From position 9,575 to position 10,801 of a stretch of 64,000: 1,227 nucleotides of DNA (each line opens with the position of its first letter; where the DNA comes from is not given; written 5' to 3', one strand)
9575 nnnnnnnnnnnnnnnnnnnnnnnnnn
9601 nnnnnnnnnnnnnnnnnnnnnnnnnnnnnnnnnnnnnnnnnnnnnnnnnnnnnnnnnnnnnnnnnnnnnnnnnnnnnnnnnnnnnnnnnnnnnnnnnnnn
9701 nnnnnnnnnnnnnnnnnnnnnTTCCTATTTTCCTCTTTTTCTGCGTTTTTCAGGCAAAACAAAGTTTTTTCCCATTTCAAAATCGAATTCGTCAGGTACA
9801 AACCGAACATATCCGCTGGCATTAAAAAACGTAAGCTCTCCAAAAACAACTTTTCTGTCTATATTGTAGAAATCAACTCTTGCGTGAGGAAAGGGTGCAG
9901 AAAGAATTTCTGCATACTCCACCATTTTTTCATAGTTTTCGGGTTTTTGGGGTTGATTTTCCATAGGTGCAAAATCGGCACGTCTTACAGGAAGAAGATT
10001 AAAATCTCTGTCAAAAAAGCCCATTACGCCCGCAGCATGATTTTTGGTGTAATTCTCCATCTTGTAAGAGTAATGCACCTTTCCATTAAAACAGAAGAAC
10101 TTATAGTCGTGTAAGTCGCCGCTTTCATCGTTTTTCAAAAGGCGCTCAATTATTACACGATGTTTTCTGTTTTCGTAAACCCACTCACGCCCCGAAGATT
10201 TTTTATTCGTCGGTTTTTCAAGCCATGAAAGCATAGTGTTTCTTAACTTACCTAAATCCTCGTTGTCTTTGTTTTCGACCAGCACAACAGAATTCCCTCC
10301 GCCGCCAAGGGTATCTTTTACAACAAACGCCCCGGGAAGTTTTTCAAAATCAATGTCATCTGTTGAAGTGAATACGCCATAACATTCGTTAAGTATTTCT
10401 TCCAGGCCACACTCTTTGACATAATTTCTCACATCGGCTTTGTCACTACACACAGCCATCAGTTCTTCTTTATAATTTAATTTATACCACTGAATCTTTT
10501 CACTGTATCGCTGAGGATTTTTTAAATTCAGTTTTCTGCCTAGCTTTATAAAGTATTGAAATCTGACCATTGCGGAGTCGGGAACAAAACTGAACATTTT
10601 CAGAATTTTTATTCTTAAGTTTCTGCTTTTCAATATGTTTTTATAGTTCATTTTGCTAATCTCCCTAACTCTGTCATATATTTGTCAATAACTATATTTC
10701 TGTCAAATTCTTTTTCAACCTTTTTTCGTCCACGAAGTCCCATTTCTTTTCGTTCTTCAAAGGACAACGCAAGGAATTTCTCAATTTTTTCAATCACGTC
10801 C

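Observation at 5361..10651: Two TupA-like ATP-grasp paralogs interleaved with GT4 glycosyltransferases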

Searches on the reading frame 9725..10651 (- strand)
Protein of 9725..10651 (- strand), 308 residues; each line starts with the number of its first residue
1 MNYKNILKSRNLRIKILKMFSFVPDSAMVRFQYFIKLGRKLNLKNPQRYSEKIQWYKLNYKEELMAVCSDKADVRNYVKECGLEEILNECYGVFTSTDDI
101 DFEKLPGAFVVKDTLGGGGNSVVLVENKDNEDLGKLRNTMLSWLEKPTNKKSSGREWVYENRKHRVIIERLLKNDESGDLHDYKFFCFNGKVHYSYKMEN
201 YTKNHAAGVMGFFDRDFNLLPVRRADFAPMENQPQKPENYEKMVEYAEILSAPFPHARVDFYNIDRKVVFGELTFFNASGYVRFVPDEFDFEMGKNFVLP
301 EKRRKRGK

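Call 6: search_protein_families(library=pfam, proteins=[window:9725-10651:-], max_evalue=0.01)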
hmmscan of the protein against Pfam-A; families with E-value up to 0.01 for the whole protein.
window:9725-10651:- (308 aa): 1 family
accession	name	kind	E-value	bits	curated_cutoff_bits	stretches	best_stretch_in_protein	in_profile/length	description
PF14305.11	ATPgrasp_TupA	-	4.7e-43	147.9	25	1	51-298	1-241/241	TupA-like ATPgrasp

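Call 9: search_solved_structures(query=window:9728-10651:-, max_evalue=1, show_alignments=2)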
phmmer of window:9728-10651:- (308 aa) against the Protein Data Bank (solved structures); distinct sequences matched with E-value up to 1: 2.
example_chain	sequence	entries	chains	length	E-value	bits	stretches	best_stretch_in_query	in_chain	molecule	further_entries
4u6t_A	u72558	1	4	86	0.26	13.6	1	12-61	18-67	ColH protein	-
4u7k_A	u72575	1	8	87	0.27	13.5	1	12-61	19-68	ColH protein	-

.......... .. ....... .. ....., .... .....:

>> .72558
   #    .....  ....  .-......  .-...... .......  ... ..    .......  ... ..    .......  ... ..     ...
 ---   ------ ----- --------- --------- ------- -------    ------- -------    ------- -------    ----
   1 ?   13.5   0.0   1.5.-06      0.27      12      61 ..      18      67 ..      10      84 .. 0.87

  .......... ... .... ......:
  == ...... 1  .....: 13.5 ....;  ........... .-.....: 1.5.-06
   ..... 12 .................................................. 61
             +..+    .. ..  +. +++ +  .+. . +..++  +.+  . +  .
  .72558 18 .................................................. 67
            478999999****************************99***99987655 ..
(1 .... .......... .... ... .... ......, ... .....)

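Call 16: find_encoding_contigs(protein=window:9728-10651:-, flank=10000, max_places=6)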
Protein window:9728-10651:- (308 aa): no gene with exactly this product is on record in the collection.

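Call 17: list_cluster_members(proteins=[P0001, window:9728-10651:-, window:6280-7515:-, window:1092-2285:-, window:15805-17070:+, window:12969-14093:+, window:142-1092:-])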
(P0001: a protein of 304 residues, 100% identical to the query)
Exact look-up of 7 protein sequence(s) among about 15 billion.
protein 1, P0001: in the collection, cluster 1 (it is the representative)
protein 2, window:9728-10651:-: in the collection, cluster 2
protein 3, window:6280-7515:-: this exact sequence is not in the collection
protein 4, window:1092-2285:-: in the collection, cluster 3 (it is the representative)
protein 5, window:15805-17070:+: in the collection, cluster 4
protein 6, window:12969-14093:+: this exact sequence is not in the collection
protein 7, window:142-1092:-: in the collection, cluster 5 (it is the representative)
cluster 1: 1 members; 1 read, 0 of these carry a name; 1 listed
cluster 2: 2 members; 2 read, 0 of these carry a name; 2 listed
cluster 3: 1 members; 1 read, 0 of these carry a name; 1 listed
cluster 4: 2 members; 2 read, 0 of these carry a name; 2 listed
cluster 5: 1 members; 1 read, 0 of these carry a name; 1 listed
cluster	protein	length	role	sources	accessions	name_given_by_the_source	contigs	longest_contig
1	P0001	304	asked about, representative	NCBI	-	-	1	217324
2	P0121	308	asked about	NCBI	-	-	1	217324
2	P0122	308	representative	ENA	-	-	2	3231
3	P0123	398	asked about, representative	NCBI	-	-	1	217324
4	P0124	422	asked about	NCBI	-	-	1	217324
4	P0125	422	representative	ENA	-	-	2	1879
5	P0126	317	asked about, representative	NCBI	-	-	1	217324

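Call 21: find_homologous_proteins(query=window:9728-10651:-, max_evalue=0.00001)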
Query window:9728-10651:- (308 aa): 6054 proteins with E <= 0.00001 among 6624 candidates; the best 120 are listed.
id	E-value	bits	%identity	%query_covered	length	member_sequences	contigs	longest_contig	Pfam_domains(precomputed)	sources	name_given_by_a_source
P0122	3.1e-202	688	97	100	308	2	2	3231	PF14305.12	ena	-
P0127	2.2e-174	597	83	98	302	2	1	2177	PF14305.12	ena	-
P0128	2.2e-141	489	67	98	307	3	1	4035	PF14305.12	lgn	-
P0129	3.8e-140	484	66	98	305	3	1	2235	PF14305.12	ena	-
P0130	3.0e-130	452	62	99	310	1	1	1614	PF14305.12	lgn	-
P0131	1.0e-129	450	61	99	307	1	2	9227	PF14305.12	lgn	-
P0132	2.5e-128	446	63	97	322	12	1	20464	PF14305.12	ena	-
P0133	3.9e-128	445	50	97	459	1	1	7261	PF14305.12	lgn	-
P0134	1.0e-127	444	50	98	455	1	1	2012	PF14305.12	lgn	-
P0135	1.5e-127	443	63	96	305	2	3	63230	PF14305.12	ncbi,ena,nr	ncbi:MAG: carbonic anhydrase [Lachnospiraceae bacterium]|nr:carbonic anhydrase [Lachnospiraceae bact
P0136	1.9e-127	443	63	98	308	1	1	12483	PF14305.12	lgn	-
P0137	1.9e-127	443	61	99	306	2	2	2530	PF14305.12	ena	-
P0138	4.7e-127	441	63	100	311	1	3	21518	PF14305.12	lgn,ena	-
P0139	6.8e-127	441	63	97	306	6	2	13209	PF14305.12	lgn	-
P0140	1.1e-126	440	62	97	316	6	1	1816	PF14305.12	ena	-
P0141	2.4e-126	439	47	100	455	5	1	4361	PF14305.12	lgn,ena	-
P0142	2.6e-126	439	61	98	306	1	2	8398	PF14305.12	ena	-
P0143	3.4e-126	439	50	97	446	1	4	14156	PF14305.12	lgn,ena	-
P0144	4.8e-126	438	49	98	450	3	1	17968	PF14305.12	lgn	-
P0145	9.6e-126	437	61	99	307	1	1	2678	PF14305.12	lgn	-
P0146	1.7e-125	436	62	97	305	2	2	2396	PF14305.12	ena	-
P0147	2.2e-125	436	60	100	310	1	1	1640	PF14305.12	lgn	-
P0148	2.3e-125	436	61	99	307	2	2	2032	PF14305.12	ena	-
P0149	2.6e-125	436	49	99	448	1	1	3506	PF14305.12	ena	-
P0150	2.9e-125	436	62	99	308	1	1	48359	PF14305.12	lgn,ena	-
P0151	4.8e-125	435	62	97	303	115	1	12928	PF14305.12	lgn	-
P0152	1.2e-124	434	62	99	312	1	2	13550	PF14305.12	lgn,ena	-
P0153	2.3e-124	433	61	97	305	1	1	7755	PF14305.12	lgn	-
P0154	2.5e-124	432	50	100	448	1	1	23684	PF14305.12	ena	-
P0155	3.2e-124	432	50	97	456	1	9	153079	PF14305.12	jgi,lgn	jgi:hypothetical protein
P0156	6.1e-124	431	61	98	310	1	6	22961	PF14305.12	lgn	-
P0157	6.4e-124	431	61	96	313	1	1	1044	PF14305.12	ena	-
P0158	6.9e-124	431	62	99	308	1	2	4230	PF14305.12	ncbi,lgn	-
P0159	1.4e-123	430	60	97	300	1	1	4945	PF14305.12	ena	-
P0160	5.6e-123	428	60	96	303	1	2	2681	PF14305.12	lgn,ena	-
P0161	6.1e-123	428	60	96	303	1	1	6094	PF14305.12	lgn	-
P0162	8.7e-123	427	60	96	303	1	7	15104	PF14305.12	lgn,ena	-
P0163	9.0e-123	427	51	98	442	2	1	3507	PF14305.12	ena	-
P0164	1.3e-122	427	60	96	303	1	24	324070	PF14305.12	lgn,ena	-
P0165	1.3e-122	427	60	96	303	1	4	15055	PF14305.12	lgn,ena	-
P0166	1.6e-122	427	60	96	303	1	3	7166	PF14305.12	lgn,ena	-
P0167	1.7e-122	426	60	96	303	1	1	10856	PF14305.12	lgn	-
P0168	1.7e-122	426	60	96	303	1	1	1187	PF14305.12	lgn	-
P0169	2.4e-122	426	60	96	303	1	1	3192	PF14305.12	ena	-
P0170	2.5e-122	426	60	97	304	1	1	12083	PF14305.12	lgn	-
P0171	4.5e-122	425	63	95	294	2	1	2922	PF14305.12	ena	-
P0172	6.8e-122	424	60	99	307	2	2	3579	PF14305.12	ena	-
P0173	7.7e-122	424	60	96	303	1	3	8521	PF14305.12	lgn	-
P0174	1.1e-121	424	60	97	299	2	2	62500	PF14305.12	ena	-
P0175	1.1e-121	424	48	99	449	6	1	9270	PF14305.12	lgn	-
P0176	1.2e-121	424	60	98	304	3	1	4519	PF14305.12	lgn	-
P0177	1.7e-121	423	60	98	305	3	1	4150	PF14305.12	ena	-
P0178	2.5e-121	423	61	97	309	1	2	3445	PF14305.12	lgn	-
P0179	2.9e-121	422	60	98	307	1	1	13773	PF14305.12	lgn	-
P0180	3.1e-121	422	50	99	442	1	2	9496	PF14305.12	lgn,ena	-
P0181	3.1e-121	422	50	99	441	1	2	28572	PF14305.12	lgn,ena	-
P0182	3.3e-121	422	59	96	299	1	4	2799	PF14305.12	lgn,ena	-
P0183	4.3e-121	422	60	99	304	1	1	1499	PF14305.12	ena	-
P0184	6.0e-121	421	61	98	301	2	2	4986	PF14305.12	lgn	-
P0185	6.1e-121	421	59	97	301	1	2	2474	PF14305.12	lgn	-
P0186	9.0e-121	421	49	98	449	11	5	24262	PF14305.12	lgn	-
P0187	9.0e-121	421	60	99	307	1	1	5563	PF14305.12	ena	-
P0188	9.6e-121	421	60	96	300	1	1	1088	PF14305.12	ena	-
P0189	1.5e-120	420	62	98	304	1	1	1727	PF14305.12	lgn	-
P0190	1.5e-120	420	59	97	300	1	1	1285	PF14305.12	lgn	-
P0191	1.7e-120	420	60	98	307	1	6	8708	PF14305.12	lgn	-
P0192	9.0e-120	417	62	96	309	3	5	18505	PF14305.12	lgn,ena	-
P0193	1.2e-119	417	61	97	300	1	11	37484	PF14305.12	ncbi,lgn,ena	-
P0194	1.2e-119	417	61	97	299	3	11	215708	PF14305.12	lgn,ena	-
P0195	1.2e-119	417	59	98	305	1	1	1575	PF14305.12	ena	-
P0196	1.8e-119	417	60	96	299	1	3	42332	PF14305.12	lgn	-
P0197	1.8e-119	416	61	96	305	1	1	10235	PF14305.12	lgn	-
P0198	2.3e-119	416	60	97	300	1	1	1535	PF14305.12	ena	-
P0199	3.1e-119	416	61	97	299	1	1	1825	PF14305.12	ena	-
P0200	6.6e-119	415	58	96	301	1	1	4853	PF14305.12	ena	-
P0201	7.4e-119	415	62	95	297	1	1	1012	PF14305.12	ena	-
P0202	1.2e-118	414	62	92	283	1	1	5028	PF14305.12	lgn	-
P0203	2.0e-118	413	61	98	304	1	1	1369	PF14305.12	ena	-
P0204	2.4e-118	413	59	99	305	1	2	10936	PF14305.12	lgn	-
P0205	2.5e-118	413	60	98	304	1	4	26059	PF14305.12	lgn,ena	-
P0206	3.3e-118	412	59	98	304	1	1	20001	PF14305.12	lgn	-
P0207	3.3e-118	412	60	97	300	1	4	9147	PF14305.12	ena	-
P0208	3.5e-118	412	62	97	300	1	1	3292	PF14305.12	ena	-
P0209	3.8e-118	412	57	99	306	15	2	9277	PF14305.12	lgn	-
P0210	4.3e-118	412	59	97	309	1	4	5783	PF14305.12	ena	-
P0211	5.5e-118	412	59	98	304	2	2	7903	PF14305.12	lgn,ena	-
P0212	6.5e-118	411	61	96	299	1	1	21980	PF14305.12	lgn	-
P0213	6.5e-118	411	61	97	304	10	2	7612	PF14305.12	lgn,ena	-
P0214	9.2e-118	411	60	98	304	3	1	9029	PF14305.12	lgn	-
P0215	1.4e-117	410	60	98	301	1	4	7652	PF14305.12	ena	-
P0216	1.6e-117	410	58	99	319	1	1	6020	PF14305.12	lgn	-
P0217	1.8e-117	410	60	97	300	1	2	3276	PF14305.12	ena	-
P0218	2.0e-117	410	59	97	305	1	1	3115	PF14305.12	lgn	-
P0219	2.1e-117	410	59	97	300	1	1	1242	PF14305.12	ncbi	-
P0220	3.8e-117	409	58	98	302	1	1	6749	PF14305.12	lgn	-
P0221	5.4e-117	408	60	96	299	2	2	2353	PF14305.12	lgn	-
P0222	6.5e-117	408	56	98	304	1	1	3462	PF14305.12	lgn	-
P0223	7.1e-117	408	59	99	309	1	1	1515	PF14305.12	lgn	-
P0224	1.1e-116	407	60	97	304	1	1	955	PF14305.12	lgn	-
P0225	1.3e-116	407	59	98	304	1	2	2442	PF14305.12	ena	-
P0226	2.1e-116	406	57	99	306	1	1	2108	PF14305.12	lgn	-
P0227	2.2e-116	406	59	99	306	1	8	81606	PF14305.12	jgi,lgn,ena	-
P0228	2.3e-116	406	59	98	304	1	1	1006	PF14305.12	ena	-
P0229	2.7e-116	406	61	97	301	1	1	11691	PF14305.12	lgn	-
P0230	5.9e-116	405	62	97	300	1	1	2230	PF14305.12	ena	-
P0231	7.2e-116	405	61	98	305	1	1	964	PF14305.12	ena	-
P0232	7.4e-116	405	59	95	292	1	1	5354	PF14305.12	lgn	-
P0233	7.6e-116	405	58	95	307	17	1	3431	PF14305.12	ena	-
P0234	9.7e-116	404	59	98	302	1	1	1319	PF14305.12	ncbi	-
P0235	1.7e-115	403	58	99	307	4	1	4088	PF14305.12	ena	-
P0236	2.8e-115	403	55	99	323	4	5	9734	PF14305.12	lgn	-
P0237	3.1e-115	403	55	100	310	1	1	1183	PF14305.12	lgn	-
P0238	3.6e-115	402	58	98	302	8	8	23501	PF14305.12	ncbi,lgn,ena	-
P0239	4.5e-115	402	59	100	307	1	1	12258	PF14305.12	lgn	-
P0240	4.7e-115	402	57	98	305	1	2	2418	PF14305.12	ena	-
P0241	5.1e-115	402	59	96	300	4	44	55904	PF14305.12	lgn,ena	-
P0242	5.7e-115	402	58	97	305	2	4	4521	PF14305.12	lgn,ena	-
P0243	6.4e-115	402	57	98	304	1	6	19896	PF14305.12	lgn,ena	-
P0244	7.7e-115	401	58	96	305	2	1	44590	PF14305.12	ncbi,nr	ncbi:carbonic anhydrase [Candidatus Saccharibacteria bacterium]|nr:carbonic anhydrase [Candidatus Sa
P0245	9.4e-115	401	59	97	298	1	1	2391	PF14305.12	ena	-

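Call 22: search_protein_families(library=ncbifam, proteins=[window:9728-10651:-], max_evalue=0.001)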
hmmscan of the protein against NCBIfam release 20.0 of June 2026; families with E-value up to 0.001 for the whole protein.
window:9728-10651:- (308 aa): 0 families

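Call 35: predict_structure(alignment_id=A2)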
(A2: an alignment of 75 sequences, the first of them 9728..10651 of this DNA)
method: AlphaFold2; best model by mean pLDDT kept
length: 308 residues; sequences in the alignment: 75
mean_pLDDT: 93.7   pTM: 0.91
mean pLDDT of the five models: 93.7, 92.6, 91.7, 91.6, 91.5
residues with pLDDT >= 90: 259; 70-90: 40; 50-70: 5; < 50: 4
segments of 3 or more residues with pLDDT < 50: 306-308
pLDDT, mean of each block of 10 residues (from residue 1): 71 87 95 96 98 97 97 98 98 98 97 87 95 96 93 93 97 87 97 95 85 98 95 96 99 98 96 96 97 98 66
secondary structure, 60 per line:
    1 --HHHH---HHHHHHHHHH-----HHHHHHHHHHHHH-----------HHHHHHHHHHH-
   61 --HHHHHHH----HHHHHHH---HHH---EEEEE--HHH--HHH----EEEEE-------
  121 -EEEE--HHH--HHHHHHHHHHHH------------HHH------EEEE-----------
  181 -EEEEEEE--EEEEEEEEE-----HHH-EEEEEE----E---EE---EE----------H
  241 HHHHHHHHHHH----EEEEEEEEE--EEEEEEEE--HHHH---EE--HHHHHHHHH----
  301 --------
elements in order: H3-6 H10-19 H25-37 H49-59 H63-69 H74-80 E90-94 E109-113 E122-125 H133-144 E166-169 E182-188 E191-199 E209-214 H240-251 E256-264 E267-274 H277-280 H288-296

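Call 54: find_related_loci(query=A2, collection=metagenome_contigs, flank=10000)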
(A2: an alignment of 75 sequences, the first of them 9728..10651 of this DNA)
Query A2 (308 aa) in metagenome_contigs; peptide patterns used: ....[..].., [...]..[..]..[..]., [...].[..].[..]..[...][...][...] (x = any residue, [..] = any of these).
600 stretches matched a pattern (row limit reached: there are more); 545 encode a relative of the query (tblastn E <= 1e-3); the best 80 are kept; 80 distinct loci.
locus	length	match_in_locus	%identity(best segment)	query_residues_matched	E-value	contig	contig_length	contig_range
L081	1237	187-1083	59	1-300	2e-129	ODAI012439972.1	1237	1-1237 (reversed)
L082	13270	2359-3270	54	1-305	2e-110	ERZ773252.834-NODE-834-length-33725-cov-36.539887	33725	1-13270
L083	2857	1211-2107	51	1-303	1e-103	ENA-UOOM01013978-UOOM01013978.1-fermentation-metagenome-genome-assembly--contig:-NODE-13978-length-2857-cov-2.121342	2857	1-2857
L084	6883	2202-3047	53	20-302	9e-96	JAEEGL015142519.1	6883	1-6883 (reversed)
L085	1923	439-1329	50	1-297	6e-97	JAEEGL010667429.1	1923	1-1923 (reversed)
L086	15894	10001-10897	49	1-300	1e-90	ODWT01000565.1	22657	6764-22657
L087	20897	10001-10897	49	1-300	1e-90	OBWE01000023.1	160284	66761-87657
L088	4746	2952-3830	48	3-299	7e-90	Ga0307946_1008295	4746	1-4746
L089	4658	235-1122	48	1-300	1e-89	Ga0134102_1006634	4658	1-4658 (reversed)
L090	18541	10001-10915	46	1-307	3e-89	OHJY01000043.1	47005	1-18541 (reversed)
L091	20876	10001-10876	49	1-297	1e-88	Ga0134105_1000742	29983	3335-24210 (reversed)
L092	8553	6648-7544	45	1-301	2e-88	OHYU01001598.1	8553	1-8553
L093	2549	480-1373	48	1-301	1e-88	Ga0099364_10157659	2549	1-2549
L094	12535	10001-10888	48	7-304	2e-84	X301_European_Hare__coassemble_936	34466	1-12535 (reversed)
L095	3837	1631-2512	47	1-297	1e-83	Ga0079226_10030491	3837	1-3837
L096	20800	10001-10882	46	1-299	1e-82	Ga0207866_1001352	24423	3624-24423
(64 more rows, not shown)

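Call 60: search_protein_families(library=pfam, proteins=[L082:3274-4710:+, L091:10910-12085:+, L094:10901-12007:+, L096:15946-17334:+, L091:8049-8897:+], max_evalue=0.001)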
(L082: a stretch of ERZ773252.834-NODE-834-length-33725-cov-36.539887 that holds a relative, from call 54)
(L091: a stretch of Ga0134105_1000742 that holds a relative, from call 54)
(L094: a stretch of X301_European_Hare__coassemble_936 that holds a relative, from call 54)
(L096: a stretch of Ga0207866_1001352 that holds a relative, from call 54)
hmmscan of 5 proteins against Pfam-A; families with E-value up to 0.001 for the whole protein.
L082:3274-4710:+ (478 aa): 1 family
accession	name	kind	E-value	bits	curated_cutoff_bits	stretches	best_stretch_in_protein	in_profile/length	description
PF04015.17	DUF362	-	1.6e-29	103.8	24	2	208-420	66-199/200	Domain of unknown function (DUF362)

L091:10910-12085:+ (391 aa): 3 families
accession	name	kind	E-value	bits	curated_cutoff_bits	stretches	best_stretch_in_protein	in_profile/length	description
PF00534.26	Glycos_transf_1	-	2.5e-27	95.9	26.4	1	219-355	21-161/172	Glycosyl transferases group 1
PF13692.12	Glyco_trans_1_4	-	2.1e-22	80.3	27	1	214-341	3-132/142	Glycosyl transferases group 1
PF20706.3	GT4-conflict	-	8.2e-05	22.2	26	1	206-358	194-352/385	Family 4 Glycosyltransferase in conflict systems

L094:10901-12007:+ (368 aa): 1 family
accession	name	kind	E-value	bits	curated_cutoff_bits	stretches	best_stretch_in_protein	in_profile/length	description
PF14397.11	ATPgrasp_ST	-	5.9e-41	140.9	31.4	1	94-352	4-266/278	Sugar-transfer associated ATP-grasp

L096:15946-17334:+ (462 aa): 5 families
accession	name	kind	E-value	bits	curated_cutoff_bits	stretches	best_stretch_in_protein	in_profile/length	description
PF03721.20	UDPG_MGDP_dh_N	-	3.7e-63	212.9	27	1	3-199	2-187/187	UDP-glucose/GDP-mannose dehydrogenase family, NAD binding domain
PF00984.24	UDPG_MGDP_dh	-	6.8e-39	132.3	25.4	1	213-305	1-93/94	UDP-glucose/GDP-mannose dehydrogenase family, central domain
PF03720.21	UDPG_MGDP_dh_C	-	3.6e-29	101.6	30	1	328-435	1-102/103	UDP-glucose/GDP-mannose dehydrogenase family, UDP binding domain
PF02737.24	3HCDH_N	-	1.2e-06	29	22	1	3-82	1-83/180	3-hydroxyacyl-CoA dehydrogenase, NAD binding domain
PF00070.33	Pyr_redox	-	0.00032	21.6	22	1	3-55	1-53/82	Pyridine nucleotide-disulphide oxidoreductase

L091:8049-8897:+ (282 aa): 7 families
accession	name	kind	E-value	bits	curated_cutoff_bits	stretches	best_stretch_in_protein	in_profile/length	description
PF01370.27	Epimerase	-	1.1e-25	90.8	20.9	1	4-200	1-230/240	NAD dependent epimerase/dehydratase family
PF01073.25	3Beta_HSD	-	1.3e-15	57.7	22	1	32-188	51-222/280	3-beta hydroxysteroid dehydrogenase/isomerase family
PF04321.23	RmlD_sub_bind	-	3.1e-15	56.4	27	1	3-217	2-224/287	RmlD substrate binding domain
PF16363.11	GDP_Man_Dehyd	-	1.3e-09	38.4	27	1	49-136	77-168/332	GDP-mannose 4,6 dehydratase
PF07993.18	NAD_binding_4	-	5.8e-08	32.6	20.1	1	46-158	87-215/258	Male sterility protein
PF13460.12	NAD_binding_10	-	6.4e-06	26.6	27.2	1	44-159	57-154/184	NAD(P)H-binding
PF02719.21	Polysacc_synt_2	-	7.5e-05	22.5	20.2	1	46-136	74-153/293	Polysaccharide biosynthesis protein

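Call 88: find_encoding_contigs(protein=P0127, flank=3000, max_places=2)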
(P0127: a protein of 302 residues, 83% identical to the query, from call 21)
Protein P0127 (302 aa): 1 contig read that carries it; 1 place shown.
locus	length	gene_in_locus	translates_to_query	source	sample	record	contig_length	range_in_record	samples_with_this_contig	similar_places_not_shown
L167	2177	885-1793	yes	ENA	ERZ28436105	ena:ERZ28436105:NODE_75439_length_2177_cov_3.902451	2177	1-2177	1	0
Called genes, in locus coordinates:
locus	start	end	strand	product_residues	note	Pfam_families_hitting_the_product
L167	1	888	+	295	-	?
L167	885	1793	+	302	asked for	PF14305:ATPgrasp_TupA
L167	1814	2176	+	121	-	?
